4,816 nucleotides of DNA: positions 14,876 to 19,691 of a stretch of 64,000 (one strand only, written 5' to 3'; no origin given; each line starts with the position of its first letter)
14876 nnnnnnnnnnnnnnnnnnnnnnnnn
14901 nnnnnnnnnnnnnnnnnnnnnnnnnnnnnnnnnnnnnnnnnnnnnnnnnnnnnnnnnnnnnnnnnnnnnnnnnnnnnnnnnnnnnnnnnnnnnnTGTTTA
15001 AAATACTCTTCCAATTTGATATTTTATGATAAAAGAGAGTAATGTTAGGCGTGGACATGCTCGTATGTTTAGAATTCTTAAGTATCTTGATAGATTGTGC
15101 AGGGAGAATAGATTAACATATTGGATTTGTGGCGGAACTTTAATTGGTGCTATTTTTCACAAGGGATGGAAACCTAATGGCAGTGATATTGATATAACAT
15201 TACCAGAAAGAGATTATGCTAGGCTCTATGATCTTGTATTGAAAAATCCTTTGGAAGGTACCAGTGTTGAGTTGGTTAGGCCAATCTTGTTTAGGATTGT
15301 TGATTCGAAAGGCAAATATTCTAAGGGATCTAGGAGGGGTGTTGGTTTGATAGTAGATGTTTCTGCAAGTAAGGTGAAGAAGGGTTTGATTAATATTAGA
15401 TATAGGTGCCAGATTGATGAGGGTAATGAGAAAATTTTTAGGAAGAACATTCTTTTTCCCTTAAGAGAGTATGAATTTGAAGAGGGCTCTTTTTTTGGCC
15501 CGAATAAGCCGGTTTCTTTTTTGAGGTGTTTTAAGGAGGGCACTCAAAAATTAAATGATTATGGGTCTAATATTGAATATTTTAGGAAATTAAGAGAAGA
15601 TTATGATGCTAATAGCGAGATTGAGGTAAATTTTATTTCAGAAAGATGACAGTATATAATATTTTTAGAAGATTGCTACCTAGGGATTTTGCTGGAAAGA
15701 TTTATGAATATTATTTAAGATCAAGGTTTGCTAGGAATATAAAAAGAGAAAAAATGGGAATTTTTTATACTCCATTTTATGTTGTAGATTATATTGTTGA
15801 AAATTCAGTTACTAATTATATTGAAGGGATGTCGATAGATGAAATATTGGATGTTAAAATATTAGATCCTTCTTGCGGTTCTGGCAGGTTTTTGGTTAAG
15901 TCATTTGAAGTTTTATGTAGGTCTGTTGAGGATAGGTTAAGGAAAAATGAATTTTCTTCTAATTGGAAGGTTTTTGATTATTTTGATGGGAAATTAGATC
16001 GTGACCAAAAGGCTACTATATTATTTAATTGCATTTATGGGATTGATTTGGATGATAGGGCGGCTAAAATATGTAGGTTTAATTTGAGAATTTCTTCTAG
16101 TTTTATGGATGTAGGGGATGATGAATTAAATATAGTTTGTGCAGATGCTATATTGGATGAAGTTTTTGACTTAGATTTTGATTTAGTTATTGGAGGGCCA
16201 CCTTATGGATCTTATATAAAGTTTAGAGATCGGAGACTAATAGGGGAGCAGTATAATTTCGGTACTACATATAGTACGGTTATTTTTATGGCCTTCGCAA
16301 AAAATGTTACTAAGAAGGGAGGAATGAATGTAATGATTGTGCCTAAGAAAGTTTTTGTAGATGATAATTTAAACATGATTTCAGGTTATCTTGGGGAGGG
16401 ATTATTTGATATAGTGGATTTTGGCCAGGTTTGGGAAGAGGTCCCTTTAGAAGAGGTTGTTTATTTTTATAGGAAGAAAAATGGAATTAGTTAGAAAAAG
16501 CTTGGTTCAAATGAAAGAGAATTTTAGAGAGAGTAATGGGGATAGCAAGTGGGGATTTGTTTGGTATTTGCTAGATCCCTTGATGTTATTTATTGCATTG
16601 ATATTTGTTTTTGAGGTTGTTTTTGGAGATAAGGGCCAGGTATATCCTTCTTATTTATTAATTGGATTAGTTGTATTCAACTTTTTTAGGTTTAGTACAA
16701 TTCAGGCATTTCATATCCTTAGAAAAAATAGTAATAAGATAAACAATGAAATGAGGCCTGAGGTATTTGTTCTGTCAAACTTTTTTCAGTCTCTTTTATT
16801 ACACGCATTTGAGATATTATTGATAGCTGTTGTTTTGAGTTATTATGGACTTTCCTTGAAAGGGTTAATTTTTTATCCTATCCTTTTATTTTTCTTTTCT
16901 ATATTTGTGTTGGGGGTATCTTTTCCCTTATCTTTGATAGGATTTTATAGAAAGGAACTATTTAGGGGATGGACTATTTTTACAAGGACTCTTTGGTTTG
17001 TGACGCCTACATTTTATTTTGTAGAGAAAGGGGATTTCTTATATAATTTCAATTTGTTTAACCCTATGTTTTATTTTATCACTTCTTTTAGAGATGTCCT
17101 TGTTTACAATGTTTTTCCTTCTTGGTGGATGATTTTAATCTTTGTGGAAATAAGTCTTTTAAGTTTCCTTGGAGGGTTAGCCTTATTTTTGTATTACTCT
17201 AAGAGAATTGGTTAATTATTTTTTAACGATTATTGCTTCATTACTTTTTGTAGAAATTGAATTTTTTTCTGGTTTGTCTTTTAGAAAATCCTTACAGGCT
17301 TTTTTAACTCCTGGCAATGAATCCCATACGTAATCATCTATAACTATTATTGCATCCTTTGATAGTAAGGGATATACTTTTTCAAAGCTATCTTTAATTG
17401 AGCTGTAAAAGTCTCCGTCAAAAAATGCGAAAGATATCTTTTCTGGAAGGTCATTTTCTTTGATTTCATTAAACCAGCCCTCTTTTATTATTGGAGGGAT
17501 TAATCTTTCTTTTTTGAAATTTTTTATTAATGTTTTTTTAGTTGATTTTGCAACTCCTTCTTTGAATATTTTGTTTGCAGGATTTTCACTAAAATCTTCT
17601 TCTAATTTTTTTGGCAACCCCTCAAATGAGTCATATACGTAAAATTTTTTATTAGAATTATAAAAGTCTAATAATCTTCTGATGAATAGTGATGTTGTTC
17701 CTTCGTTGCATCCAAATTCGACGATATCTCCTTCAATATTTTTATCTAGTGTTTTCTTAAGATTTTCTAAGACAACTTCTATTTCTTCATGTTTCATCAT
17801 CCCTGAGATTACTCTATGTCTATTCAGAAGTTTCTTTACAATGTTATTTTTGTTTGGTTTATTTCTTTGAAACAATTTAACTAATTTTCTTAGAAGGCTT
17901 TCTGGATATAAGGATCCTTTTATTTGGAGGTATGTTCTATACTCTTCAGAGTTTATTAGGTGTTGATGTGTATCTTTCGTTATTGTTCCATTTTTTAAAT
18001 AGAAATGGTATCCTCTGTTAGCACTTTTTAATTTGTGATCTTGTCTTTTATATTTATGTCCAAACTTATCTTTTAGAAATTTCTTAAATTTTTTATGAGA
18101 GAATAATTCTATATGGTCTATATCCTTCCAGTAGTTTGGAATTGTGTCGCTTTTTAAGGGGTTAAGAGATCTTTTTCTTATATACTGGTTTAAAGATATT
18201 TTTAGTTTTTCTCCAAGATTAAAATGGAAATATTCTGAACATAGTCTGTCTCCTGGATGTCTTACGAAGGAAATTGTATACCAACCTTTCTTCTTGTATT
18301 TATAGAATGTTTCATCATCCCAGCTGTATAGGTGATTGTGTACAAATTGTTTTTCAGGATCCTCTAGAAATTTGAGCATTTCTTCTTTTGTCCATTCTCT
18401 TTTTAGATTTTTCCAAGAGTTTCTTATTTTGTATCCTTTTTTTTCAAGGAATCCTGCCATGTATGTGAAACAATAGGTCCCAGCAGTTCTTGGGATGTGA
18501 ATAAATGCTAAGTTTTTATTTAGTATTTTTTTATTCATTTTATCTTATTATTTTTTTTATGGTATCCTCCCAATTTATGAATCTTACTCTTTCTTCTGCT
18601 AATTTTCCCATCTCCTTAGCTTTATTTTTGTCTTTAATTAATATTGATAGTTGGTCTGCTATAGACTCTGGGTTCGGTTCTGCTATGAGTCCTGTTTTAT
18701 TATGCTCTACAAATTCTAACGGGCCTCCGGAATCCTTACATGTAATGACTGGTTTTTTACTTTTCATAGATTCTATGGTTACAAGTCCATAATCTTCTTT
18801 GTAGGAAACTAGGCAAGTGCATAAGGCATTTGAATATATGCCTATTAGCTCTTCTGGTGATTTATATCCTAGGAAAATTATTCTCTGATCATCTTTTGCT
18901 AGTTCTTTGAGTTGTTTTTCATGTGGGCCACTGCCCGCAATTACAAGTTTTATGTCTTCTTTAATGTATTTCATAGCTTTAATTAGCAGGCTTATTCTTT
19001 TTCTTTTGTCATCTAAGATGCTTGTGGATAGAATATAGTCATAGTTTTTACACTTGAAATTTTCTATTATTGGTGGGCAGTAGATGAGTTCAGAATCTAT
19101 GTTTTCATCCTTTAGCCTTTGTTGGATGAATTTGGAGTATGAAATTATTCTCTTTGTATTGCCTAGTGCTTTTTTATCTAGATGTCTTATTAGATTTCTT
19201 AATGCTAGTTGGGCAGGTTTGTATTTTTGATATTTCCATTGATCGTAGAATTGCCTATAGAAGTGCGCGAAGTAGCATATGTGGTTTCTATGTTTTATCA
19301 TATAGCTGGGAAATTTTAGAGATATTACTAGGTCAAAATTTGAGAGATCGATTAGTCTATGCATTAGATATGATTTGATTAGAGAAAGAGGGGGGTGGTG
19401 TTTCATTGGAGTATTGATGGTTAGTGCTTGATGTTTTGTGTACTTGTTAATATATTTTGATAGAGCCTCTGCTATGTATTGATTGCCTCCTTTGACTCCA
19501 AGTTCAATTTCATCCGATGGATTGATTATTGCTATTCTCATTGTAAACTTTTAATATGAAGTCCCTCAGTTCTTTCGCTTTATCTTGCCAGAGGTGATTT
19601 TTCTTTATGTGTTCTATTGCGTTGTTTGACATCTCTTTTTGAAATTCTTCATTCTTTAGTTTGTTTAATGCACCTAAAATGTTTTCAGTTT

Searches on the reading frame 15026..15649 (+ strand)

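Call 30: search_protein_families(library=pfam, proteins=[window:15026-15649:+], max_evalue=0.001)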
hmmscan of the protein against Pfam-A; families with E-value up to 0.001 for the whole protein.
window:15026-15649:+ (207 aa): 1 family
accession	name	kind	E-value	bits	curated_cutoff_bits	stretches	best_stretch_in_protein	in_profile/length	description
PF04991.19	LicD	-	2e-18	67.8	22.6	1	25-74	1-50/227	LicD family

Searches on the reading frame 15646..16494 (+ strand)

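Call 30: search_protein_families(library=pfam, proteins=[window:15646-16494:+], max_evalue=0.001)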
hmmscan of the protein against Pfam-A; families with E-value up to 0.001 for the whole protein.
window:15646-16494:+ (282 aa): 4 families
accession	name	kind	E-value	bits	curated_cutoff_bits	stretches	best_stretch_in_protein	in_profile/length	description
PF02384.22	N6_Mtase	-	1.2e-17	64.7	20.4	1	13-241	3-192/311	N-6 DNA Methylase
PF07669.17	Eco57I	-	1.9e-12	48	25.3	1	128-241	1-142/171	Eco57I restriction-modification methylase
PF20473.4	MmeI_Mtase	-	2.4e-08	33.9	27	1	66-156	17-91/259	MmeI, DNA-methyltransferase domain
PF01170.24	UPF0020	-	9.3e-08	32.4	22.3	1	71-235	31-169/197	RMKL-like, methyltransferase domain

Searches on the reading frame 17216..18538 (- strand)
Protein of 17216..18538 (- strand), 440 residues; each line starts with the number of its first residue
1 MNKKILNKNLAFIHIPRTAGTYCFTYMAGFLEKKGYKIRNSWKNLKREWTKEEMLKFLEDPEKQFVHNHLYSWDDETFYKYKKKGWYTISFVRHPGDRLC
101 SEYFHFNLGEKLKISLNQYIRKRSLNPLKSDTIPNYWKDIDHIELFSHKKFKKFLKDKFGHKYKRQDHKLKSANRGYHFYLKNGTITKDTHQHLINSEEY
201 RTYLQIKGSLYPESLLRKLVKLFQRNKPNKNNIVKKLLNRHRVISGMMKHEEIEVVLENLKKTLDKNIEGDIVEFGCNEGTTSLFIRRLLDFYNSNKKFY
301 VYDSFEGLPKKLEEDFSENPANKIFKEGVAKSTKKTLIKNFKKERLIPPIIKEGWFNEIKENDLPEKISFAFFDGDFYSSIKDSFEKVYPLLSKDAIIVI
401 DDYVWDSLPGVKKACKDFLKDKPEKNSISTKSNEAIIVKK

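Call 5: search_protein_families(library=pfam, proteins=[window:17216-18538:-], max_evalue=0.001)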
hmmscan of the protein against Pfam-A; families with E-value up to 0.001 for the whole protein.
window:17216-18538:- (440 aa): 3 families
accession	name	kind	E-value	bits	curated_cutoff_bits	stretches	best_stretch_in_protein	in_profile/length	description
PF05711.17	TylF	-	2.5e-22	79.8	23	1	245-423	68-247/264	Macrocin-O-methyltransferase (TylF)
PF13578.12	Methyltransf_24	-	1.7e-06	29.3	26.3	1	273-403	1-105/105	Methyltransferase domain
PF03567.20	Sulfotransfer_2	-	2.1e-06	28.5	22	1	8-174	9-163/252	Sulfotransferase family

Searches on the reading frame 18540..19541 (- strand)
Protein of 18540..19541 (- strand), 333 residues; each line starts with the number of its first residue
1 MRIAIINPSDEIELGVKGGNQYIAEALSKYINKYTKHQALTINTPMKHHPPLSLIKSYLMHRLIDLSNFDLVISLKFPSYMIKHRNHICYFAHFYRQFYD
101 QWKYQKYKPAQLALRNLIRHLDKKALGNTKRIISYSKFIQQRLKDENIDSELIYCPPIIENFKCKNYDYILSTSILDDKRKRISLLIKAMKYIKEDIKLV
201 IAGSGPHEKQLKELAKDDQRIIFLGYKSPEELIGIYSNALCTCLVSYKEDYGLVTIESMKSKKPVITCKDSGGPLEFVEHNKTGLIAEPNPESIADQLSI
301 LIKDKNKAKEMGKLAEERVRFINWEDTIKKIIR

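Call 5: search_protein_families(library=pfam, proteins=[window:18540-19541:-], max_evalue=0.001)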
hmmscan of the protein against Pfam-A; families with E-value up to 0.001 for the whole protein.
window:18540-19541:- (333 aa): 3 families
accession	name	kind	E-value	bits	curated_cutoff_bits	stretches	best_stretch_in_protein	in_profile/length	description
PF00534.26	Glycos_transf_1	-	1.5e-33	116.2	26.4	1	178-317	25-171/172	Glycosyl transferases group 1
PF13692.12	Glyco_trans_1_4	-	8.4e-24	84.9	27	1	170-304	4-142/142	Glycosyl transferases group 1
PF13439.12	Glyco_transf_4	-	0.00013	22.5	28.5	1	41-153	45-162/170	Glycosyltransferase Family 4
